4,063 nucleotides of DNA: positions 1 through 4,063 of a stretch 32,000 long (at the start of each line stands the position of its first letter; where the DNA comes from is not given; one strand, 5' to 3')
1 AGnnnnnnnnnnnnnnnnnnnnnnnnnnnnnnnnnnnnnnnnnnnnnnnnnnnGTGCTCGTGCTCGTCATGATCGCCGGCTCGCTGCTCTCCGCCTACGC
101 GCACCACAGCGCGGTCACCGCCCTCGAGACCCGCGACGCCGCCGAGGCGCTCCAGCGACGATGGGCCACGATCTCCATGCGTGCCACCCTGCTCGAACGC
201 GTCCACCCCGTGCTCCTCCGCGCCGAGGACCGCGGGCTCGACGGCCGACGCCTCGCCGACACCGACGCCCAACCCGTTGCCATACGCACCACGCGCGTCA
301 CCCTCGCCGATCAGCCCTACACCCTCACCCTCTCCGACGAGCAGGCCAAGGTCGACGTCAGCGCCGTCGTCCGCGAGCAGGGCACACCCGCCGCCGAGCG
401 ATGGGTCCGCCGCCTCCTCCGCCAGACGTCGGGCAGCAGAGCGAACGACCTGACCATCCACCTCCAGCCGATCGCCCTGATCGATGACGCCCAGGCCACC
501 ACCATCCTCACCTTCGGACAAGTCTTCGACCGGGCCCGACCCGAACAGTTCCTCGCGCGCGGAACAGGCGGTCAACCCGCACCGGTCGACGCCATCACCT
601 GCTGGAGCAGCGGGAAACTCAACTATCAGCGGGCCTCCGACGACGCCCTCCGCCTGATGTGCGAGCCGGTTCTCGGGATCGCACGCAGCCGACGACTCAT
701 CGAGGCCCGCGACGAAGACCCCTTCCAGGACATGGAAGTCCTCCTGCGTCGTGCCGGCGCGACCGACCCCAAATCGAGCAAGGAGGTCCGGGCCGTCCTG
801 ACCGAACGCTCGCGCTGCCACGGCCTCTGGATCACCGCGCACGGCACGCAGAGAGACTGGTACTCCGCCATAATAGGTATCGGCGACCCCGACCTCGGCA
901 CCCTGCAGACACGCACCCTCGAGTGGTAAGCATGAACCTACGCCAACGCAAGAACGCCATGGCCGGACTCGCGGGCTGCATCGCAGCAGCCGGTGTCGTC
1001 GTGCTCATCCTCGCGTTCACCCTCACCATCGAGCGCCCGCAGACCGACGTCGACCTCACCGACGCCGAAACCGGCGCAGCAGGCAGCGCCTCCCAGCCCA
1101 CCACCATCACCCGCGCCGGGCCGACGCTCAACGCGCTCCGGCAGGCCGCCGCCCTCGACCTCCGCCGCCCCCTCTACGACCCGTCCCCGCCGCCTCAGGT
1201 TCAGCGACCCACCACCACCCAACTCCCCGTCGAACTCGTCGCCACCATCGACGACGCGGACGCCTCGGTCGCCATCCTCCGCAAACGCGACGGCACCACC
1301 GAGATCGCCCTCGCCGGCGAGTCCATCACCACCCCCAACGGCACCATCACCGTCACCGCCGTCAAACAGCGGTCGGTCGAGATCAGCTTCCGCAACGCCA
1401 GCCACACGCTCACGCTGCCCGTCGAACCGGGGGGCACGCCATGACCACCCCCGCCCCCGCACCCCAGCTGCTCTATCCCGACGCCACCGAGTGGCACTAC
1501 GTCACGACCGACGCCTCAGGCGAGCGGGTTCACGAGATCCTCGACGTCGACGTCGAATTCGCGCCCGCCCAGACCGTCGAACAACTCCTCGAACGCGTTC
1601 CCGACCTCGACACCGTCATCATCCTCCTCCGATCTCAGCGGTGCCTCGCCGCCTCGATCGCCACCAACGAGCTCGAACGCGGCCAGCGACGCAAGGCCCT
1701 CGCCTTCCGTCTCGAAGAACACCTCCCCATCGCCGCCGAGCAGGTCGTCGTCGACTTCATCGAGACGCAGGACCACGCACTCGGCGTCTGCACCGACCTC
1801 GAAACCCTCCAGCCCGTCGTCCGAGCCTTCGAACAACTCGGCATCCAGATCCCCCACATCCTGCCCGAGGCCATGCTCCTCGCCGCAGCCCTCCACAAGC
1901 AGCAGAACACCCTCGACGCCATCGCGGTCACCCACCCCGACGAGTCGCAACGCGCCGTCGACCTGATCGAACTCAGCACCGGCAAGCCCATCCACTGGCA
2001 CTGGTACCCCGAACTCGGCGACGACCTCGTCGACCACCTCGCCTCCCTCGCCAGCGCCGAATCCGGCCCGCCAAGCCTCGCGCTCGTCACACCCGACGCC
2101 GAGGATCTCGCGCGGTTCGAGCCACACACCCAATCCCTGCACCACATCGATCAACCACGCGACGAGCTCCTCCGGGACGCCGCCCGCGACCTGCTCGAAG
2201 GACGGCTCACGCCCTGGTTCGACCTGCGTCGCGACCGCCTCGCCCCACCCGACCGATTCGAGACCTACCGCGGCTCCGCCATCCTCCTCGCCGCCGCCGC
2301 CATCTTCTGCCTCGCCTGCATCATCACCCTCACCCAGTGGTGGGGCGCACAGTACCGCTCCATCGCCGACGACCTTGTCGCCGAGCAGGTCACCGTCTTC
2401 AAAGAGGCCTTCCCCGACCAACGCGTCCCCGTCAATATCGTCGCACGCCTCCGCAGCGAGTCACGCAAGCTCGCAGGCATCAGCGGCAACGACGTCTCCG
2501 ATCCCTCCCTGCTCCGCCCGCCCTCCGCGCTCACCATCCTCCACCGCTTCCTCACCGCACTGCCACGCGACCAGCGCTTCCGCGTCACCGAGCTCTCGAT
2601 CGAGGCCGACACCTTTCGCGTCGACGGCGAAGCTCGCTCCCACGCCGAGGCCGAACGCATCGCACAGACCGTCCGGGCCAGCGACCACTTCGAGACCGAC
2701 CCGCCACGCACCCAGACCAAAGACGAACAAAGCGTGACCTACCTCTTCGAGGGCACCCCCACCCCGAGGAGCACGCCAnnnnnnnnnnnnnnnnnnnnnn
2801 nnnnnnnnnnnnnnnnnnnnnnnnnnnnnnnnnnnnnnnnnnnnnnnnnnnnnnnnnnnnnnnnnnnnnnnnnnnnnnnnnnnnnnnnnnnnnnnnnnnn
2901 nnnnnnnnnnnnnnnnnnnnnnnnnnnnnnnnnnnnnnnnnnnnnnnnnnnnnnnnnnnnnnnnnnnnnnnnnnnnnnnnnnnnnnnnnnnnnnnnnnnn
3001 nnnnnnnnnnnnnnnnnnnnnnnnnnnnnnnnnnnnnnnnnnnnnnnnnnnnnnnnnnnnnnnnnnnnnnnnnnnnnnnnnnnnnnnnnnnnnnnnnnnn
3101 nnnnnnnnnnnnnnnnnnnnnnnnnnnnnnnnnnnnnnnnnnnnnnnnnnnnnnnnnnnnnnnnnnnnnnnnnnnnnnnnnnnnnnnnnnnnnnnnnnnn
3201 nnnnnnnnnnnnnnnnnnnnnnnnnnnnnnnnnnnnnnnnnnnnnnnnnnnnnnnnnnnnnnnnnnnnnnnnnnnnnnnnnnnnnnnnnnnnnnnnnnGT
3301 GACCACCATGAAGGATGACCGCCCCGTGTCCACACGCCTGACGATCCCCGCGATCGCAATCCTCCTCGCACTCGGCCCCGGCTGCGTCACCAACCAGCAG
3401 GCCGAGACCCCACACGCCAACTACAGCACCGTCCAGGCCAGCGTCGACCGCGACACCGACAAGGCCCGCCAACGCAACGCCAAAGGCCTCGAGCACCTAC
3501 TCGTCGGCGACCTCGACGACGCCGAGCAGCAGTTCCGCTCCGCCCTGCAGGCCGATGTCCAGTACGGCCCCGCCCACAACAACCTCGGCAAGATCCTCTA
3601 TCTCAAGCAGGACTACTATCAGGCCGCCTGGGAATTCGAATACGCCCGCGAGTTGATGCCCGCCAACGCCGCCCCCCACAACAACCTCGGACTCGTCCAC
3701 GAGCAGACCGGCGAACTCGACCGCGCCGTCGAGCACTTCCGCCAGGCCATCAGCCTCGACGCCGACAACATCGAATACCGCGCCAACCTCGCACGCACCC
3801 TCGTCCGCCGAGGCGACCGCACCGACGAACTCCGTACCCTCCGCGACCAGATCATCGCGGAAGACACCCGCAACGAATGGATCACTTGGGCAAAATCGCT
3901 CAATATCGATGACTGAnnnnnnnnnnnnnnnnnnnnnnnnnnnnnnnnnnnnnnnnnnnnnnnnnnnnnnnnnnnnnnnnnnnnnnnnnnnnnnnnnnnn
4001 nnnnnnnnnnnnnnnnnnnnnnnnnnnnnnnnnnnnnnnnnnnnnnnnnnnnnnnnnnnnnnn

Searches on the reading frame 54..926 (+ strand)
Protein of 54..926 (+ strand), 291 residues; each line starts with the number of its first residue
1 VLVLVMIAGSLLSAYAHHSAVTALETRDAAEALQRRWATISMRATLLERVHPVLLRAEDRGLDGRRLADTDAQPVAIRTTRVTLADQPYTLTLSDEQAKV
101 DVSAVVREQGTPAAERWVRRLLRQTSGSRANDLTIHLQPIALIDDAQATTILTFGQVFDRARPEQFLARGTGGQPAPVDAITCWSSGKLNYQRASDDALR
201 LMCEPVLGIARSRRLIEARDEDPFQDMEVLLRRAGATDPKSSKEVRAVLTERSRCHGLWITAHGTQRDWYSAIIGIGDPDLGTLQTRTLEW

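Call 28: search_protein_families(library=pfam, proteins=[window:54-926:+], max_evalue=0.01)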
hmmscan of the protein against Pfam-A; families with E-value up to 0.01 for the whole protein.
window:54-926:+ (291 aa): 0 families

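Call 80: search_protein_families(library=pfam, proteins=[window:54-926:+], max_evalue=0.1)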
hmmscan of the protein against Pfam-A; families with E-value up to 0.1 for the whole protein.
window:54-926:+ (291 aa): 2 families
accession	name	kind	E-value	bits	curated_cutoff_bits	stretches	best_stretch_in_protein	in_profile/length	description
PF03934.19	T2SSK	-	0.014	16.1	24.2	1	199-245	11-56/63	Type II secretion system (T2SS), protein K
PF21859.2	Replitron_HUH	-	0.029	15.2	28.5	1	99-144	42-90/128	Replitron, HUH endonuclease domain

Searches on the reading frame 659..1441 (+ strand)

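Call 80: search_protein_families(library=pfam, proteins=[window:659-1441:+], max_evalue=0.1)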
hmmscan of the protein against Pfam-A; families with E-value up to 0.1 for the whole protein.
window:659-1441:+ (261 aa): 3 families
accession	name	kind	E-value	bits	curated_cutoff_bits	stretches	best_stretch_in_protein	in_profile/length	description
PF22173.2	APH-like_N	-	0.0034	17.1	27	1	191-240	211-259/273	Acylamino-acid-releasing enzyme-like, N-terminal domain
PF11356.14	T2SSC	-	0.049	13.9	27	1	179-252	65-140/141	Type II secretion system protein C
PF13944.12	Calycin_like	-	0.055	14.2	30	0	191-244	11-67/124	Calycin-like beta-barrel domain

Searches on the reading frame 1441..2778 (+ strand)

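Call 28: search_protein_families(library=pfam, proteins=[window:1441-2778:+], max_evalue=0.01)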
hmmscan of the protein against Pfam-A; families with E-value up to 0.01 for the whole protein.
window:1441-2778:+ (446 aa): 2 families
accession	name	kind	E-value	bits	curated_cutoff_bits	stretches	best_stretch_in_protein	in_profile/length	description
PF12693.12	GspL_C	-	1.5e-05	25.3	29.6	1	284-421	11-138/158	GspL periplasmic domain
PF05134.19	T2SSL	-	3.7e-05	23.7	25.5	1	47-148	37-139/231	Type II secretion system (T2SS), protein L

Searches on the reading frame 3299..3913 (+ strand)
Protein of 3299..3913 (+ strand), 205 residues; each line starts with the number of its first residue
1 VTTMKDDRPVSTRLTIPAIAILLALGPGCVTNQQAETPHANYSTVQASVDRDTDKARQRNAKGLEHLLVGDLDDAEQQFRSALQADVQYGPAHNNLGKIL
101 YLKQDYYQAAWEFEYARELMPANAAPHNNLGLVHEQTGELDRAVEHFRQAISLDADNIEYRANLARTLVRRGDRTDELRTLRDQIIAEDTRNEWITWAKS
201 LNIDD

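Call 13: search_protein_families(library=pfam, proteins=[window:3299-3913:+], max_evalue=0.01)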
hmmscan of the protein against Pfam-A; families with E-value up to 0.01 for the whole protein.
window:3299-3913:+ (205 aa): 16 families
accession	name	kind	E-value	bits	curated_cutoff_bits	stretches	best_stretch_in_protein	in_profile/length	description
PF00515.34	TPR_1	-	3.5e-14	52.4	27.8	1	127-157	4-34/34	Tetratricopeptide repeat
PF07719.23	TPR_2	-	1.7e-13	50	27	1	125-157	2-34/34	Tetratricopeptide repeat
PF13414.12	TPR_11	-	3.8e-13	49.3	26.8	2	136-169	6-39/42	TPR repeat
PF13181.12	TPR_8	-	3e-10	39.9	25.7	1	127-157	4-34/34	Tetratricopeptide repeat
PF14559.12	TPR_19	-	4.5e-09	36.9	25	2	138-173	5-40/68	Tetratricopeptide repeat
PF13424.12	TPR_12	-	5.6e-09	36.5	30.1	2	92-153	5-74/77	Tetratricopeptide repeat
PF13432.12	TPR_16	-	8.6e-09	36.1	32.7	2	110-157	19-64/65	Tetratricopeptide repeat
PF13428.12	TPR_14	-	6.1e-08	33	23.5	1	130-166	7-43/44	Tetratricopeptide repeat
PF13431.12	TPR_17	-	8.6e-08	32.3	24.4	0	147-173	2-28/34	Tetratricopeptide repeat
PF24575.1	TPR_Slam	-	1e-06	29.5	35.2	1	131-170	54-93/104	Surface lipoprotein assembly modifier, N-terminal TPR repeats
PF07721.20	TPR_4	-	1.5e-06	28.7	27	0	125-149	2-26/26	Tetratricopeptide repeat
PF16918.11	PknG_TPR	-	1.8e-06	27.4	27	1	101-183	139-219/340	Protein kinase G tetratricopeptide repeat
PF23914.1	TPR_CcmH_CycH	-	4.8e-06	26.9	42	1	129-177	55-103/158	Cytochrome c-type biogenesis protein H TPR domain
PF13374.12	TPR_10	-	7.6e-06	26.2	27.5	1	128-152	6-30/42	Tetratricopeptide repeat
PF13176.12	TPR_7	-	2.4e-05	24.5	27.9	1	128-154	3-29/36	Tetratricopeptide repeat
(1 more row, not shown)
